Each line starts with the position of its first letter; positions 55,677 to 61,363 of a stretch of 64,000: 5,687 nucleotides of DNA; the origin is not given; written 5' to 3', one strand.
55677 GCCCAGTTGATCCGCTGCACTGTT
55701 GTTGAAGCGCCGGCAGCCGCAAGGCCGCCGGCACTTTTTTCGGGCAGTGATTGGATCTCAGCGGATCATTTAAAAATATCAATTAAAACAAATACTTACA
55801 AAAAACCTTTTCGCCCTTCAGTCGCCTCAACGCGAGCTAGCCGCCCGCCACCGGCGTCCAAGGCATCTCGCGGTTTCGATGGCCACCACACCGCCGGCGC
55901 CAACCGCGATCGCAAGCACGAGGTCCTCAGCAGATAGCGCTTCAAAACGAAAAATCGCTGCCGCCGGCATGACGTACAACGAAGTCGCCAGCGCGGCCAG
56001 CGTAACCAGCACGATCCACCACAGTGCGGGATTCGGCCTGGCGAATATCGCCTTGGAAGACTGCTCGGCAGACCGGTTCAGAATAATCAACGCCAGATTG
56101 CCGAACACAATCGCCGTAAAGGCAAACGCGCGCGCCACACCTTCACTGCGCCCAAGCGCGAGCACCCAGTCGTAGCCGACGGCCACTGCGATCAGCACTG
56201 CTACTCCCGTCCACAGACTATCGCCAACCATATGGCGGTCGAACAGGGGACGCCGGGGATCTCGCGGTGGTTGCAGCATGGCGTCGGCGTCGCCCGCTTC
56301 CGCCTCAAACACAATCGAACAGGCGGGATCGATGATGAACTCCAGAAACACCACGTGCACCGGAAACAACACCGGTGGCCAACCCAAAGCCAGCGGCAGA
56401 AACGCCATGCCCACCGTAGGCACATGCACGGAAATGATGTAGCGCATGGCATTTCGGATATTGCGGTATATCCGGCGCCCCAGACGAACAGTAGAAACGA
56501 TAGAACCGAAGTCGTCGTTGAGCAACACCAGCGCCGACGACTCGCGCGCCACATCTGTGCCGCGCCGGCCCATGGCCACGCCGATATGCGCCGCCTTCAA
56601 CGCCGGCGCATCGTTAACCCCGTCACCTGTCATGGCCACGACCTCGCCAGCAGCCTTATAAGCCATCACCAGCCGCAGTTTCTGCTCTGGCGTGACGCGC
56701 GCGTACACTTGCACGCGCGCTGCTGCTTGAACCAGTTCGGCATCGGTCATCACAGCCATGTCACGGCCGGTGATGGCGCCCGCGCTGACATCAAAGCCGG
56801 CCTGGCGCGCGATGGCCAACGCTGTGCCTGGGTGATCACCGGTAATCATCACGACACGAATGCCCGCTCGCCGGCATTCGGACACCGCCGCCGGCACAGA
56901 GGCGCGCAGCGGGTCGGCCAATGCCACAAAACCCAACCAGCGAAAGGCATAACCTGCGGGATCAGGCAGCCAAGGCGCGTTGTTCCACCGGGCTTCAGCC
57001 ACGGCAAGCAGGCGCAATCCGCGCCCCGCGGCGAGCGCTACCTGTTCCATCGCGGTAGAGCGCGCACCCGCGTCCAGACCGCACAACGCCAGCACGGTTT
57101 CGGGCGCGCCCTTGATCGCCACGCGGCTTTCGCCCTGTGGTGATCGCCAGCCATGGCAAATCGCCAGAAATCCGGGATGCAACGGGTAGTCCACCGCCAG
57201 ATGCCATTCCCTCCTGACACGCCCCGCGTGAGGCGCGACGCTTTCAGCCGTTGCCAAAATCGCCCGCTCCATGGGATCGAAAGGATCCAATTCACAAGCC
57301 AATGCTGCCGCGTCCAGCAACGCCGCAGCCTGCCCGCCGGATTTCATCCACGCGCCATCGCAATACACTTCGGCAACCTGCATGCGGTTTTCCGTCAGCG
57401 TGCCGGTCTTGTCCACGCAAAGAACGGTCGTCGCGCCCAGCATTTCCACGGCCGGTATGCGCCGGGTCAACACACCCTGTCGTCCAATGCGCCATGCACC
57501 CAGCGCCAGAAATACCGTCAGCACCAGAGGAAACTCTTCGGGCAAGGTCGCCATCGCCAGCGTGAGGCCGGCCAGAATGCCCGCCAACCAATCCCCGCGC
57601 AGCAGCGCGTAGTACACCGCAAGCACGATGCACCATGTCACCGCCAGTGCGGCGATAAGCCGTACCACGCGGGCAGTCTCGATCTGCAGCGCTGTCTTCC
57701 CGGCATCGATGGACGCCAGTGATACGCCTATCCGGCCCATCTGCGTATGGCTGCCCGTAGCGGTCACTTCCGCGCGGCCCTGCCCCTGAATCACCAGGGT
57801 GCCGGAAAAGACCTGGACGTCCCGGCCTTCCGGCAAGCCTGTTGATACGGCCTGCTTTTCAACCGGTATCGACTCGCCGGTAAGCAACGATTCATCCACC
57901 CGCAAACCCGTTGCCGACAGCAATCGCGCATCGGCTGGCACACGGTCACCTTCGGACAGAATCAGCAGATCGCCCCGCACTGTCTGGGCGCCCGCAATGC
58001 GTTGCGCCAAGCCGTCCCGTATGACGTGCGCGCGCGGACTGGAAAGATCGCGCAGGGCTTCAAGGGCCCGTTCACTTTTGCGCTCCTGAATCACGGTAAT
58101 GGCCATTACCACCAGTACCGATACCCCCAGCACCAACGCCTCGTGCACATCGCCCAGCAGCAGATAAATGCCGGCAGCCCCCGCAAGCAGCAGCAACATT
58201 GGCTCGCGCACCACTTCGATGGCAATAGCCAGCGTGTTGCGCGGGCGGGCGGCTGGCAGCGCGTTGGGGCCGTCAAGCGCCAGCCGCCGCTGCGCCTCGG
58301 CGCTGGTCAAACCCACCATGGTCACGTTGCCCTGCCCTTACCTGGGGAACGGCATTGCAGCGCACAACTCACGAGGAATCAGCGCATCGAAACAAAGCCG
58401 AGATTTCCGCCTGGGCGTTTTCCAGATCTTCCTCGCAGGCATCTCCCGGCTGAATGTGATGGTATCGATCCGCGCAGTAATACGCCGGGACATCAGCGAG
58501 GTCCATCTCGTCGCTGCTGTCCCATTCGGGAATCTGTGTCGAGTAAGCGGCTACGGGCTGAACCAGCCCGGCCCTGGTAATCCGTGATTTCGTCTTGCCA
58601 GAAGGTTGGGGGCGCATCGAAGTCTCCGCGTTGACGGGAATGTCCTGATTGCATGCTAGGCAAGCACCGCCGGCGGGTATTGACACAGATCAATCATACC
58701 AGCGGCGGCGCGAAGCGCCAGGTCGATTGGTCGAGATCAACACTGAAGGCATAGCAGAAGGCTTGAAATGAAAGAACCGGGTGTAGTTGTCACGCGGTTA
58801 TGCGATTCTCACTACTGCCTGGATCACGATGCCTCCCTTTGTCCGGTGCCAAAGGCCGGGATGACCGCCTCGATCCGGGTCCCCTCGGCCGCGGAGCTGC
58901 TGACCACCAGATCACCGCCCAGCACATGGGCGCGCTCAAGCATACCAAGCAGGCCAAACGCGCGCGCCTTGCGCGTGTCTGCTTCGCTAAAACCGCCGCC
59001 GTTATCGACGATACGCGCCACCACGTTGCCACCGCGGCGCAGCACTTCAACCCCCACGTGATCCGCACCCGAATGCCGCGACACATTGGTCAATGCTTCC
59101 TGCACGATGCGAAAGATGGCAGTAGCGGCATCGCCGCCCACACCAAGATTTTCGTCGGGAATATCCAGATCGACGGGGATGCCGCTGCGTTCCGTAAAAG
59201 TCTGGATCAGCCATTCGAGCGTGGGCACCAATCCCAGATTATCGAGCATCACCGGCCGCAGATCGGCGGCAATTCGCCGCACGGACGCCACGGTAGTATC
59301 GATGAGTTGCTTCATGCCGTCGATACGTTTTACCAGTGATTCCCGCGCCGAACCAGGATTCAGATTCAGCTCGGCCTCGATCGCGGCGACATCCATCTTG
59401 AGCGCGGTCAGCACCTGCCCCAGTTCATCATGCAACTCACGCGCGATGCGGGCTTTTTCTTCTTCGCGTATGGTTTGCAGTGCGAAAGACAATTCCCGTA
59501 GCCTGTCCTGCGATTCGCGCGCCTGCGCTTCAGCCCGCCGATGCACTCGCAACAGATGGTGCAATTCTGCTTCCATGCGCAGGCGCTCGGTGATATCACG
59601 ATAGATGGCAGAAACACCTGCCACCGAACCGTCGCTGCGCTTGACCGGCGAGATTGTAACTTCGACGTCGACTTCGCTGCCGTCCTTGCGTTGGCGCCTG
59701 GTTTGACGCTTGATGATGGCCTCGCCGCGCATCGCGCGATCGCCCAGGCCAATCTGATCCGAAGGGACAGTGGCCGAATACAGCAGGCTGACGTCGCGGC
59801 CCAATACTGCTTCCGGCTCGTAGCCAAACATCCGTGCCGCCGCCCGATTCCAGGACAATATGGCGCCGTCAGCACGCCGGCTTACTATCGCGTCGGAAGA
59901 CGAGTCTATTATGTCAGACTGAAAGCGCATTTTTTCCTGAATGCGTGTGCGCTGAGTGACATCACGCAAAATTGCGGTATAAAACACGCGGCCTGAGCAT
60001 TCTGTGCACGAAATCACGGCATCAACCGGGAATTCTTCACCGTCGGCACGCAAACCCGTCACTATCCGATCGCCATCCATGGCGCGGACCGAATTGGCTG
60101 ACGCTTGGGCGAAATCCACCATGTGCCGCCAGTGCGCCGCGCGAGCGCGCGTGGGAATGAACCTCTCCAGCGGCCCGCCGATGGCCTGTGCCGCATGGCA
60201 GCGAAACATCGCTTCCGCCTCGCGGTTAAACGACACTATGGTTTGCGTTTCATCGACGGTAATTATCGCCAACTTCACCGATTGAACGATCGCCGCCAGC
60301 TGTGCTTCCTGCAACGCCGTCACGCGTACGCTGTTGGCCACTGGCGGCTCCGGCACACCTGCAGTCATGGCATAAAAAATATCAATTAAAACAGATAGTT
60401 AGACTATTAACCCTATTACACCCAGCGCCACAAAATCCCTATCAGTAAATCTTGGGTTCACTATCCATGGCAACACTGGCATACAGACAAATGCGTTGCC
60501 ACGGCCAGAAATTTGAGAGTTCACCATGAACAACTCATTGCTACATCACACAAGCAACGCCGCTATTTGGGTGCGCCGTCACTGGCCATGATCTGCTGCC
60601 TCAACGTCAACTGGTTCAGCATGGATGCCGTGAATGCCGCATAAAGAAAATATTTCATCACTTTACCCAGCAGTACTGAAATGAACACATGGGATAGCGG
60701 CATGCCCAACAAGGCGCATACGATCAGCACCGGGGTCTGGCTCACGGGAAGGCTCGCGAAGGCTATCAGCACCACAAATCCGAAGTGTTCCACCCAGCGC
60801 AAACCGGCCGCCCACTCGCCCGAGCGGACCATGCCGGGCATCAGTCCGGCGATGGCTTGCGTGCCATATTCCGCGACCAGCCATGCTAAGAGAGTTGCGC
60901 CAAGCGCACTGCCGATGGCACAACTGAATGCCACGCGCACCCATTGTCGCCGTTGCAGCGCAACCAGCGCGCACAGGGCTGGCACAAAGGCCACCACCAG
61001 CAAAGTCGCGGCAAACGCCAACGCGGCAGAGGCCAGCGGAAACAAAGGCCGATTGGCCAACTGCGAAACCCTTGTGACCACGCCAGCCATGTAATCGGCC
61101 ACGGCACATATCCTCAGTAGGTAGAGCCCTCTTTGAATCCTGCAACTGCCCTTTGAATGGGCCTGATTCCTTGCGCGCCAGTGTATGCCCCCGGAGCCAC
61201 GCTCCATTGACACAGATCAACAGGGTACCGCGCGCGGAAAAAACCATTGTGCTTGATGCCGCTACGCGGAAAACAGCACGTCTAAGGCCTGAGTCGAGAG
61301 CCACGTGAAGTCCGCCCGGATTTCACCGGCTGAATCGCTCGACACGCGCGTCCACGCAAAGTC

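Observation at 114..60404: Family of about 30-bp AT-rich repeats marking gene-module boundaries in a GC-rich genome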

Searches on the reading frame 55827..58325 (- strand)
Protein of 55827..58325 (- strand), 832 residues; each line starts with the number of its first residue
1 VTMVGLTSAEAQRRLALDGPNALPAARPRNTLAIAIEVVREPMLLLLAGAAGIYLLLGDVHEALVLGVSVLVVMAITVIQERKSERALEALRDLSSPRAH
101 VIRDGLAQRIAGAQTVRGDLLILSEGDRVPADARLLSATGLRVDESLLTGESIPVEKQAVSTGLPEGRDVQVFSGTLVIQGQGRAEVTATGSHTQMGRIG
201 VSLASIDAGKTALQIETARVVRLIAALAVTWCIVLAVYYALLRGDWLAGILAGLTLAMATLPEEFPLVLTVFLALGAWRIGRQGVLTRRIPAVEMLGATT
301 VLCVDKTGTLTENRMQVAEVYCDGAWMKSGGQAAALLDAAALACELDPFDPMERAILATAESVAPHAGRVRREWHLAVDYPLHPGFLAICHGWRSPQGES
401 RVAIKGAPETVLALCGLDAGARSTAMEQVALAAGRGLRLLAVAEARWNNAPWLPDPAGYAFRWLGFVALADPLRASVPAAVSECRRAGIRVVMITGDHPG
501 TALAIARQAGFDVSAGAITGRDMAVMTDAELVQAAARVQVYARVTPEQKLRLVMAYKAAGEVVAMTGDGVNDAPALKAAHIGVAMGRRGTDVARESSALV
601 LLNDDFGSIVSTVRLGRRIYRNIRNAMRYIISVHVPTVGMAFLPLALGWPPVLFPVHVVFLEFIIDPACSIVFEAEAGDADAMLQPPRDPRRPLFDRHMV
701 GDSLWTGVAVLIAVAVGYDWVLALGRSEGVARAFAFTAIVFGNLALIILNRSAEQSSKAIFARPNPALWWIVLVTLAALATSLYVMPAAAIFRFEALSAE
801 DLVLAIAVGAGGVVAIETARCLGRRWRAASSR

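Call 11: search_protein_families(library=pfam, proteins=[window:55827-58325:-])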
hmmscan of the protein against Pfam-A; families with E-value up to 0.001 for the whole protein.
window:55827-58325:- (832 aa): 5 families
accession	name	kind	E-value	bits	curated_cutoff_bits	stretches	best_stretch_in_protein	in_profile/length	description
PF00122.25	E1-E2_ATPase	-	3.4e-42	144.5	28.1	1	94-282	2-180/181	E1-E2 ATPase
PF00689.26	Cation_ATPase_C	-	1.2e-31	110.3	27.3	1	651-819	2-172/175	Cation transporting ATPase, C-terminus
PF00702.32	Hydrolase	-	2.4e-18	67.6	26.4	1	301-580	3-191/191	haloacid dehalogenase-like hydrolase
PF00690.31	Cation_ATPase_N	-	2.5e-09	37.1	20.4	1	5-53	20-68/69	Cation transporter/ATPase, N-terminus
PF12710.13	HAD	-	7.9e-05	23.6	27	0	452-577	65-189/189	haloacid dehalogenase-like hydrolase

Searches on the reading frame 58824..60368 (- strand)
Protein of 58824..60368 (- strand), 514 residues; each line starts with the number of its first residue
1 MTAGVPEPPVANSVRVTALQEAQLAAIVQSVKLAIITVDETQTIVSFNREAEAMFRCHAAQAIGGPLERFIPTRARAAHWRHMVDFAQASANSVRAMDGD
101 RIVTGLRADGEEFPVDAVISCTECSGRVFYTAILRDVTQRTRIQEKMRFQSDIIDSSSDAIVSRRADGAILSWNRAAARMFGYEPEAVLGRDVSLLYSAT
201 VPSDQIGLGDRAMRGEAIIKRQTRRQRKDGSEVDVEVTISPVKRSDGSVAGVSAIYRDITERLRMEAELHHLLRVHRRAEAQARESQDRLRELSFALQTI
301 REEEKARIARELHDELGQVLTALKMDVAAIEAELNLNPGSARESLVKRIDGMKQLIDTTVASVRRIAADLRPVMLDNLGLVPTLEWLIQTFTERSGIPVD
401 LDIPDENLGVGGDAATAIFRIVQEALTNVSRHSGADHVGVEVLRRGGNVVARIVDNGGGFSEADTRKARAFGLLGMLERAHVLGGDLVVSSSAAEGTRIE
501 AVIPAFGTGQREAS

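Call 11: search_protein_families(library=pfam, proteins=[window:58824-60368:-])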
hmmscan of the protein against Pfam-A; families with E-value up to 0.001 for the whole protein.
window:58824-60368:- (514 aa): 10 families
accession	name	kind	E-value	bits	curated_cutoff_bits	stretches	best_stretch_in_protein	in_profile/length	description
PF13426.13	PAS_9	-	1.4e-25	90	27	2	159-261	2-103/103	PAS domain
PF08448.16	PAS_4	-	8.1e-24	84.4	23.1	2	155-263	2-109/110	PAS fold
PF00989.32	PAS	-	4.2e-23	82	22.6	2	153-259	6-113/113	PAS fold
PF07730.19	HisKA_3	-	2.9e-14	53.8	24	1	304-373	1-66/68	Histidine kinase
PF13188.13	PAS_8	-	1.5e-12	47.3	21.8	1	151-194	4-44/65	PAS domain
PF02518.31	HATPase_c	-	2e-09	38.3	26.4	1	416-504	4-108/111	Histidine kinase-, DNA gyrase B-, and HSP90-like ATPase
PF24820.1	Diguanyl_cycl_sensor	-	7.2e-09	36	28.1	1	28-129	2-103/109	Diguanylate cyclase-like sensor domain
PF08447.18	PAS_3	-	3.9e-07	30.7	25.6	1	171-253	2-86/89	PAS fold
PF12860.13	PAS_7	-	4.5e-07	30.4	27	0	161-266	8-114/115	PAS fold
PF13596.12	PAS_10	-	1.7e-06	29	22.1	0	25-79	2-55/106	PAS domain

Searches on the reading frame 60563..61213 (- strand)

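Call 11: search_protein_families(library=pfam, proteins=[window:60563-61213:-])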
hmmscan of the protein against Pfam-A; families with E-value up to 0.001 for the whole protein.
window:60563-61213:- (216 aa): 1 family
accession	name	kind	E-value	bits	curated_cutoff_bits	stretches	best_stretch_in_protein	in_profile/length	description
PF09335.16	VTT_dom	-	1.1e-06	29.6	33.9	1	90-195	15-121/123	VTT domain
